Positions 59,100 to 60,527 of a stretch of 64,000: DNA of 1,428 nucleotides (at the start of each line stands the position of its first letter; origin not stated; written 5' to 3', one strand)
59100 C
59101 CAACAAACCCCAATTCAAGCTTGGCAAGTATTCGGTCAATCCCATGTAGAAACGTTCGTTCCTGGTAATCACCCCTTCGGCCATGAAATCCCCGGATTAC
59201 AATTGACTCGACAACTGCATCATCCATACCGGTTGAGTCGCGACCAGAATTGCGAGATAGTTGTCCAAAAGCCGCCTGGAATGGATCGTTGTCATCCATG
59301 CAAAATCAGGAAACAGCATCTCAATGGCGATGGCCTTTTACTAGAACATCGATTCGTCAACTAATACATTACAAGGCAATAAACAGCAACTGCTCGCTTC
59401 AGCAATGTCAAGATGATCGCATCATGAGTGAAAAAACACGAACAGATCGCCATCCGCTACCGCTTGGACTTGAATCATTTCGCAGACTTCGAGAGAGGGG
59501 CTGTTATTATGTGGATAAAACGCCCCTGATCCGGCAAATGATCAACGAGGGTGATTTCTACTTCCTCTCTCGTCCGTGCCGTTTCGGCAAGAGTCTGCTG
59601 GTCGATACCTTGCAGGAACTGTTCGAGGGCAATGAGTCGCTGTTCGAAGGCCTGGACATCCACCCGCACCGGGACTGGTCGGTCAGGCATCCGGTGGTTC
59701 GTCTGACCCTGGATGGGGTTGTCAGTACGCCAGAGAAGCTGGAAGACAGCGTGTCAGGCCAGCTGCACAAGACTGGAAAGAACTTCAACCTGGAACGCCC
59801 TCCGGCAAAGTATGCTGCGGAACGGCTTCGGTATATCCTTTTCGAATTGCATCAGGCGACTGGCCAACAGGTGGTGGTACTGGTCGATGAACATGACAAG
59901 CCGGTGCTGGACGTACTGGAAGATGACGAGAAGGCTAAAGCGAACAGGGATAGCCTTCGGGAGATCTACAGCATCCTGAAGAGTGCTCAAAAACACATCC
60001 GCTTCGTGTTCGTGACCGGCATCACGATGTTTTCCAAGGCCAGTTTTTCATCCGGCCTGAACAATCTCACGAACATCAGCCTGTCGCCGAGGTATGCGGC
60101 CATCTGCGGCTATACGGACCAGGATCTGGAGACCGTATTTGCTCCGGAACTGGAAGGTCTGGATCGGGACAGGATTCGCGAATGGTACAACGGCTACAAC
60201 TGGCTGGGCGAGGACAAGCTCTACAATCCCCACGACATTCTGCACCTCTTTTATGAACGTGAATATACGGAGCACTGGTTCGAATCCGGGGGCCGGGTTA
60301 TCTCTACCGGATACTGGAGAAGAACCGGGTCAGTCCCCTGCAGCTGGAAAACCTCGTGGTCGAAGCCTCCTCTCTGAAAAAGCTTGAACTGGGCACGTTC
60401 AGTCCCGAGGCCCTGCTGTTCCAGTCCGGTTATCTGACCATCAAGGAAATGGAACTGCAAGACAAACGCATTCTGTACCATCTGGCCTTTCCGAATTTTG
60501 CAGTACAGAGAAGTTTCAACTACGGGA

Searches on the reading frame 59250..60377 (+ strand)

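Call 99: search_protein_families(library=pfam, proteins=[window:59250-60377:+], max_evalue=0.001)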
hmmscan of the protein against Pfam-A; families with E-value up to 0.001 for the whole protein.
window:59250-60377:+ (375 aa): 1 family
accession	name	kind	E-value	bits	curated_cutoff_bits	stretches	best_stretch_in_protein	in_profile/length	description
PF09820.16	AAA-ATPase_like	-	5.4e-56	190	26.1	1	71-265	1-199/201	Predicted AAA-ATPase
